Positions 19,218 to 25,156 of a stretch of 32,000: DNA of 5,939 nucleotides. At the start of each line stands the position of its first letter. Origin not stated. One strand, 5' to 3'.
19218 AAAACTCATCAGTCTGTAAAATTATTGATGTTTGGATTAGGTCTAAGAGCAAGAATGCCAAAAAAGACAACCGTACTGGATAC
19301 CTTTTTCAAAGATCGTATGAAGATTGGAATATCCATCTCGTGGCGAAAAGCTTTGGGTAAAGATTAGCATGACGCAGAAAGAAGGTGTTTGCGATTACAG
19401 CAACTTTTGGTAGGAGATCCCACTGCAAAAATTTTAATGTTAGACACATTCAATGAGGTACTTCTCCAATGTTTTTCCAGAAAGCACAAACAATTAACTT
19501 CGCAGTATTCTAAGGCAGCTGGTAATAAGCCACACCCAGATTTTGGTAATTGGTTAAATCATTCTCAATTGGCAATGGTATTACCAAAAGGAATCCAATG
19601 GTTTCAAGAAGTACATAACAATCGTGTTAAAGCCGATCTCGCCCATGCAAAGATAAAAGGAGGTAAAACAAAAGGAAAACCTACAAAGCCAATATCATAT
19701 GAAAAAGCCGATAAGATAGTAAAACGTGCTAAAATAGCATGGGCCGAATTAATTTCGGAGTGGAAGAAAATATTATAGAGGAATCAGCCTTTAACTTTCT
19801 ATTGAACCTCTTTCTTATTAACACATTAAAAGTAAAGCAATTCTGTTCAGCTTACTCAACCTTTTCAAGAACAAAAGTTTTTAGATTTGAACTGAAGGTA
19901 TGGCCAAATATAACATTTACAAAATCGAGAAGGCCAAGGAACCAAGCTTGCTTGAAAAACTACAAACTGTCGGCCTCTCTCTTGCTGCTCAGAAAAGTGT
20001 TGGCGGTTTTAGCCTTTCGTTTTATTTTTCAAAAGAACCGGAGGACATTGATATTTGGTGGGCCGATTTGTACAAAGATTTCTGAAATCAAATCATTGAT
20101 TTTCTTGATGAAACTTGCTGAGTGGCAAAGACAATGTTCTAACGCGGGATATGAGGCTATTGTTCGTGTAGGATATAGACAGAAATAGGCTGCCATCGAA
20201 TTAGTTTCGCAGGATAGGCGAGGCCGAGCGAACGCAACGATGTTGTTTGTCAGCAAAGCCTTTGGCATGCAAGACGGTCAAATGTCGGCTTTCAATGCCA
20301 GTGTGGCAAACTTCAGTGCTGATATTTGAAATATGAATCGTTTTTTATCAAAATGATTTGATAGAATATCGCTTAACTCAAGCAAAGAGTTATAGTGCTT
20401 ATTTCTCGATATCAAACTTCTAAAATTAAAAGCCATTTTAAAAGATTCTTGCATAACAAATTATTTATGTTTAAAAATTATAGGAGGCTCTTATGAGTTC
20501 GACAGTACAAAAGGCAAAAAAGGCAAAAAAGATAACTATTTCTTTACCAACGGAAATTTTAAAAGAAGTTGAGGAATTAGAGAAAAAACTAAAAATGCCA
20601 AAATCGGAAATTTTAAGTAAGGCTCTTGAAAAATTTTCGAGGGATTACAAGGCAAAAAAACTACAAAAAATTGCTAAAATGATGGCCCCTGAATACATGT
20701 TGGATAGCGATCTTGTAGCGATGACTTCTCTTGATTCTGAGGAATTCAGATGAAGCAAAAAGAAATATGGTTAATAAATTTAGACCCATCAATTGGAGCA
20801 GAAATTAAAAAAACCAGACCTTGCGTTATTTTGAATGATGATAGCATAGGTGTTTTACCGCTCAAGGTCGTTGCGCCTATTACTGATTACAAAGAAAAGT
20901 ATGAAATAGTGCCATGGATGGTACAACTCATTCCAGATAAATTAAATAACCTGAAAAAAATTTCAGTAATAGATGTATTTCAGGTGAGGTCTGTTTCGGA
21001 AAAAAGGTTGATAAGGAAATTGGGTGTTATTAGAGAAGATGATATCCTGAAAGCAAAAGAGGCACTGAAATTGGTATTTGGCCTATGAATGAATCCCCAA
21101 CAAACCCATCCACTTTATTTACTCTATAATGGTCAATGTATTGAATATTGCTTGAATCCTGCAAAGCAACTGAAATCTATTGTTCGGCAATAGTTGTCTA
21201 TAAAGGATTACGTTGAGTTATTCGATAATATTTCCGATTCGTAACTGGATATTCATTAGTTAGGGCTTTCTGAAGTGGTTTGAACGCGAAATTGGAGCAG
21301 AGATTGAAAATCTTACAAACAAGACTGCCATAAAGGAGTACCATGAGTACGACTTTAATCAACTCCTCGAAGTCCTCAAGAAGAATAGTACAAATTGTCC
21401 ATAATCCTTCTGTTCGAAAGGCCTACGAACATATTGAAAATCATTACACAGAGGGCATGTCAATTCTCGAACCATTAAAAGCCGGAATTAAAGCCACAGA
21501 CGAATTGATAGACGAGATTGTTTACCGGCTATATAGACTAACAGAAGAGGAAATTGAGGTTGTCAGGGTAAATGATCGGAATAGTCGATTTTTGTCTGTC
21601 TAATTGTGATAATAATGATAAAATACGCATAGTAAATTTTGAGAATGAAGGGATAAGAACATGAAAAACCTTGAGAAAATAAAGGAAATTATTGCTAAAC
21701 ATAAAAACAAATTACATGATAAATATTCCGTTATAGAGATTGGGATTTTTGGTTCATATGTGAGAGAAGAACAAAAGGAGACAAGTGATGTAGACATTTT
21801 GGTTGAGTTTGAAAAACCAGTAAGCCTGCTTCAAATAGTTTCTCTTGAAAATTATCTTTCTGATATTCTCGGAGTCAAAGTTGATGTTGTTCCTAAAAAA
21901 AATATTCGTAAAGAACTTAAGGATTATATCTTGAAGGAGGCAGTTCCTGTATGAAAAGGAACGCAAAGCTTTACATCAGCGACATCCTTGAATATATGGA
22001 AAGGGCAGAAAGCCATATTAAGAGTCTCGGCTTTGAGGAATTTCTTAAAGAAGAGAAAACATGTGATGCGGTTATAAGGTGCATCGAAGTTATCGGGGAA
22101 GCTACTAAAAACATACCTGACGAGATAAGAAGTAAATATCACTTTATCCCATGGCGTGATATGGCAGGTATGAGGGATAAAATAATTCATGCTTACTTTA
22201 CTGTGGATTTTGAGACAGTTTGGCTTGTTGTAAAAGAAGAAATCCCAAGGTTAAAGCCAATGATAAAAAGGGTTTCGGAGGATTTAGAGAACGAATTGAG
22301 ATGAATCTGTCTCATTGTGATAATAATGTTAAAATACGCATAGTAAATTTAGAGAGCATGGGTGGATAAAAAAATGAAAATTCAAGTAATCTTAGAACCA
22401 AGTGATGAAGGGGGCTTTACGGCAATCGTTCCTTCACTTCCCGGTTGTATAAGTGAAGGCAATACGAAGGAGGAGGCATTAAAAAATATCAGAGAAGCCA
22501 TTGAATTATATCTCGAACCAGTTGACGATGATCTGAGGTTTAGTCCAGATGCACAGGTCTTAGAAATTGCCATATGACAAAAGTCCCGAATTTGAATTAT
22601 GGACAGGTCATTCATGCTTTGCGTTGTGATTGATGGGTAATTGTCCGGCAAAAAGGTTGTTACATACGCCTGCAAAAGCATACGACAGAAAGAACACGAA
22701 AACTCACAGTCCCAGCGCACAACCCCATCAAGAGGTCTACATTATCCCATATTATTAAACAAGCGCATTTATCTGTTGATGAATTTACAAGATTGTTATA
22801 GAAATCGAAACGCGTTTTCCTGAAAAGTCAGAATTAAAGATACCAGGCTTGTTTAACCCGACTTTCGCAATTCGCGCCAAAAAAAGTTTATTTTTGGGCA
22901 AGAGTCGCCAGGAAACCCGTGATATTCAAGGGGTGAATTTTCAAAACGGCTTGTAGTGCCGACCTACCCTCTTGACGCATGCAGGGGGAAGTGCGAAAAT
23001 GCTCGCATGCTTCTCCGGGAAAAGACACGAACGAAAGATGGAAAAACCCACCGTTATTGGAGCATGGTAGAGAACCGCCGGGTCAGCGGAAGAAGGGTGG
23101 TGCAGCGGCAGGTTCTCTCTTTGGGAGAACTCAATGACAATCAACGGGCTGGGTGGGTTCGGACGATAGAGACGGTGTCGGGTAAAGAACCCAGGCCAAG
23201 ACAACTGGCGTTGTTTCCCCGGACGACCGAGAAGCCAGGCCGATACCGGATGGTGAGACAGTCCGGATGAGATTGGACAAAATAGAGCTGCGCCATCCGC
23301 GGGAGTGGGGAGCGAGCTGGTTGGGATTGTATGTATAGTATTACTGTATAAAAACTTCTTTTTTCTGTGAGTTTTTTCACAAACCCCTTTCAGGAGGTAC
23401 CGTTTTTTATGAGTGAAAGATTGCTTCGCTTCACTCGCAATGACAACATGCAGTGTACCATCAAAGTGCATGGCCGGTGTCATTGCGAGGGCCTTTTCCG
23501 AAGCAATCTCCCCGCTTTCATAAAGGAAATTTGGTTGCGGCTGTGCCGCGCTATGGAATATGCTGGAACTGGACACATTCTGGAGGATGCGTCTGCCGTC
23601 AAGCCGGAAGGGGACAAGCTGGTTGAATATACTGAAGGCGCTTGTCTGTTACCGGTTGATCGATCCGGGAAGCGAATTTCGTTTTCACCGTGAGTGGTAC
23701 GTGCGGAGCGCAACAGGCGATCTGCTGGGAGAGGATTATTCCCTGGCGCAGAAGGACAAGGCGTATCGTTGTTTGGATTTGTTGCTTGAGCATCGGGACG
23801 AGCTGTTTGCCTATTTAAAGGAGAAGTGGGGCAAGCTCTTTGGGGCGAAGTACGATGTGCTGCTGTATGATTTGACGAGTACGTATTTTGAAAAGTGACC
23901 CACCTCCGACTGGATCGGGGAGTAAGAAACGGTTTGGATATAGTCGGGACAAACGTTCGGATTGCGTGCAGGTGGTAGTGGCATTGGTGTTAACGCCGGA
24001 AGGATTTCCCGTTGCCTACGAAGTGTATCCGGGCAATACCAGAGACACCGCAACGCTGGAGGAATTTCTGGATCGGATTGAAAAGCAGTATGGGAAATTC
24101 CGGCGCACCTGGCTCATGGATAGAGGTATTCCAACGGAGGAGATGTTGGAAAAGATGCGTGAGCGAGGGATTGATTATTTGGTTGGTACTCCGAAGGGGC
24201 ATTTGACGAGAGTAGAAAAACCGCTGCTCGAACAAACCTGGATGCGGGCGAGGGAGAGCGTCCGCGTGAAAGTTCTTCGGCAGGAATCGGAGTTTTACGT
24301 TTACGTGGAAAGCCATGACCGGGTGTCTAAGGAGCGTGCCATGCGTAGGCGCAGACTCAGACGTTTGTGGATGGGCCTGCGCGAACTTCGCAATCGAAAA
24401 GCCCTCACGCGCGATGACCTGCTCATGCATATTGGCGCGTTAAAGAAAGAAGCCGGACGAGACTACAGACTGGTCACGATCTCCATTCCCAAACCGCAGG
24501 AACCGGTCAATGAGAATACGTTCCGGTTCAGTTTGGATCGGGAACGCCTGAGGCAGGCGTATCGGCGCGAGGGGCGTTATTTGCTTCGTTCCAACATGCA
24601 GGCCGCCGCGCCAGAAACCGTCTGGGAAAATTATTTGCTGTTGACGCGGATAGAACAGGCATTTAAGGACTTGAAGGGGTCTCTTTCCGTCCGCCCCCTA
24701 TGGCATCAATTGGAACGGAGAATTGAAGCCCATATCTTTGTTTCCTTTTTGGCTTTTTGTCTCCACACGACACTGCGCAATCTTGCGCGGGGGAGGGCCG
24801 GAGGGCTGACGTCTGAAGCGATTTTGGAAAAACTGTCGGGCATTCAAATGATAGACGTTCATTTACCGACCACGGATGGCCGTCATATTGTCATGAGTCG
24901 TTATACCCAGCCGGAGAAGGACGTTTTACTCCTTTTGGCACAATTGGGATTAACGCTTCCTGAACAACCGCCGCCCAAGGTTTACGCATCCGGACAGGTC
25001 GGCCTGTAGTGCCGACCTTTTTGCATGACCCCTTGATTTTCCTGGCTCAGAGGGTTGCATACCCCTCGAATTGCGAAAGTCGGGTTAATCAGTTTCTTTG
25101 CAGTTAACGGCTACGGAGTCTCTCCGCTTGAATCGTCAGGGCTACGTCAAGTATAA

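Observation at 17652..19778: AbiA-like defence reverse transcriptase whose HEPN-like tail is cut off by a single in-frame TAG, parked directly behind hsdS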

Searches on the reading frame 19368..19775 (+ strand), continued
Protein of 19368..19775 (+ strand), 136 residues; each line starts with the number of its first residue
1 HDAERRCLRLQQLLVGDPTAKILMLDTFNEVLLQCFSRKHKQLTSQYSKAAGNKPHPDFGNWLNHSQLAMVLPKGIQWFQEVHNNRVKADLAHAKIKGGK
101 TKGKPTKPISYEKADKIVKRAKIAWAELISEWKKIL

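Call 84: search_protein_families(library=pfam, proteins=[P0231, P0234, P0244, P0252, P0268, P0272, P0294, P0232, P0243, P0308], max_evalue=1)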
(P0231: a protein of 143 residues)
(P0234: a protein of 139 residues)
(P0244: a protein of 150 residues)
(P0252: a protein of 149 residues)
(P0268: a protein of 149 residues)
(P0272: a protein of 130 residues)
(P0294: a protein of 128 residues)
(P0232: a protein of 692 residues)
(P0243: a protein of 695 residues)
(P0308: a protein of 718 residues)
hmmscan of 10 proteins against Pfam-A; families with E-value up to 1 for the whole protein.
P0231 (143 aa): 2 families
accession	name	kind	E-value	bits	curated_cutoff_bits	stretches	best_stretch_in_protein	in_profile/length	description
PF09286.16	Pro-kuma_activ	-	0.19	12.4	23.5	1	84-117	27-60/143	Pro-kumamolisin, activation domain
PF05129.18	Zn_ribbon_Elf1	-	0.21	12.1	29.8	1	21-54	41-74/79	Transcription elongation factor Elf1 like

P0234 (139 aa): 0 families

P0244 (150 aa): 0 families

P0252 (149 aa): 1 family
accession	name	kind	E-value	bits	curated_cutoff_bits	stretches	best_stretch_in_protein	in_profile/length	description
PF04925.20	SHQ1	-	0.24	11.3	22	1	50-138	58-138/186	SHQ1 protein, Shq1 domain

P0268 (149 aa): 0 families

P0272 (130 aa): 0 families

P0294 (128 aa): 1 family
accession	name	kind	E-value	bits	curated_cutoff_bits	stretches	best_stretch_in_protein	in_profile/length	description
PF21459.3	INI1_DNA-bd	-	0.16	12.5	27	1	52-92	14-56/82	SWI/SNF Subunit INI1, DNA binding domain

P0232 (692 aa): 1 family
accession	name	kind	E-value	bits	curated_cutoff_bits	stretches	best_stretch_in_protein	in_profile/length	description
PF00078.32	RVT_1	-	2.2e-14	54.1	29.6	1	145-275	63-188/205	Reverse transcriptase (RNA-dependent DNA polymerase)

P0243 (695 aa): 2 families
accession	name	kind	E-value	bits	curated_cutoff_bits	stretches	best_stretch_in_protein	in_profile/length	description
PF00078.32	RVT_1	-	5e-15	56.2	29.6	1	144-280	59-190/205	Reverse transcriptase (RNA-dependent DNA polymerase)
PF13220.11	DUF4028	-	0.075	13.3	25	1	455-486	17-48/65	Protein of unknown function (DUF4028)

P0308 (718 aa): 1 family
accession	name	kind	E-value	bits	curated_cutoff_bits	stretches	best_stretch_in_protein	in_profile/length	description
PF00078.32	RVT_1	-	1.4e-11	44.9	29.6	1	163-286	68-193/205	Reverse transcriptase (RNA-dependent DNA polymerase)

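Call 87: search_solved_structures(query=A5, max_evalue=10)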
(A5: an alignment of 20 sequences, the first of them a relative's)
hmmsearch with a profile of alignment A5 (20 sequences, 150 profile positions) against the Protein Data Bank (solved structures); distinct sequences matched with E-value up to 10: 4.
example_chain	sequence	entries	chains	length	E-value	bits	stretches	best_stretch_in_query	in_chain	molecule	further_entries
9gzg_A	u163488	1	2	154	0.014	18.5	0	106-147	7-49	Engineered CTPR protein with glutamic acids for conductivity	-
2h1r_A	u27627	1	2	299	1.1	12.4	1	35-86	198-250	Dimethyladenosine transferase, putative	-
1i1s_A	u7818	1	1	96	1.6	11.9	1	60-92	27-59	MOTA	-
1bja_A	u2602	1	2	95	1.6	11.8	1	60-92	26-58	TRANSCRIPTION REGULATORY PROTEIN MOTA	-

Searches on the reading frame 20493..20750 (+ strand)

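Call 39: search_protein_families(library=pfam, proteins=[window:20493-20750:+], max_evalue=0.01)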
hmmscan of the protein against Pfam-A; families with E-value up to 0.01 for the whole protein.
window:20493-20750:+ (86 aa): 2 families
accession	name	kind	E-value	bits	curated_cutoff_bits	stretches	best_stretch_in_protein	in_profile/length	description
PF12651.13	RHH_3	-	1e-06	29.1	21.6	1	12-53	3-44/44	Ribbon-helix-helix domain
PF01402.27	RHH_1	-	0.00051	20.3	20.5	1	14-45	2-33/39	Ribbon-helix-helix protein, copG family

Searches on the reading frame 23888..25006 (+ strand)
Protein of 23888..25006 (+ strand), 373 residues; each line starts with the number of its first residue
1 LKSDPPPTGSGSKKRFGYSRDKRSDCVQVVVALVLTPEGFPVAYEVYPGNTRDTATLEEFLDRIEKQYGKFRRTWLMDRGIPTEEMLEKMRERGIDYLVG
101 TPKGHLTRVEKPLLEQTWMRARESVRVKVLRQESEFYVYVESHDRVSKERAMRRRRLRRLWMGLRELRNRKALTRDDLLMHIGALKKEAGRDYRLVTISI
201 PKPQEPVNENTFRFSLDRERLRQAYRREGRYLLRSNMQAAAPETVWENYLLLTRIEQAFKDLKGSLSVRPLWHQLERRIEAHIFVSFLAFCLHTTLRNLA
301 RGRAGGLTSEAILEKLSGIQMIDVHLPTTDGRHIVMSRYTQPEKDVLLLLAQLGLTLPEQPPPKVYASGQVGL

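Call 39: search_protein_families(library=pfam, proteins=[window:23888-25006:+], max_evalue=0.01)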
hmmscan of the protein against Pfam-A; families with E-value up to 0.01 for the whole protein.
window:23888-25006:+ (373 aa): 2 families
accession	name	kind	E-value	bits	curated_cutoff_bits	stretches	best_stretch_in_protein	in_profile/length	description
PF01609.27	DDE_Tnp_1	-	1.4e-13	51.5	23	1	10-291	19-199/200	Transposase DDE domain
PF13701.12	DDE_Tnp_1_4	-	0.0025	16.6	34.7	0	42-125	183-271/435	Transposase DDE domain group 1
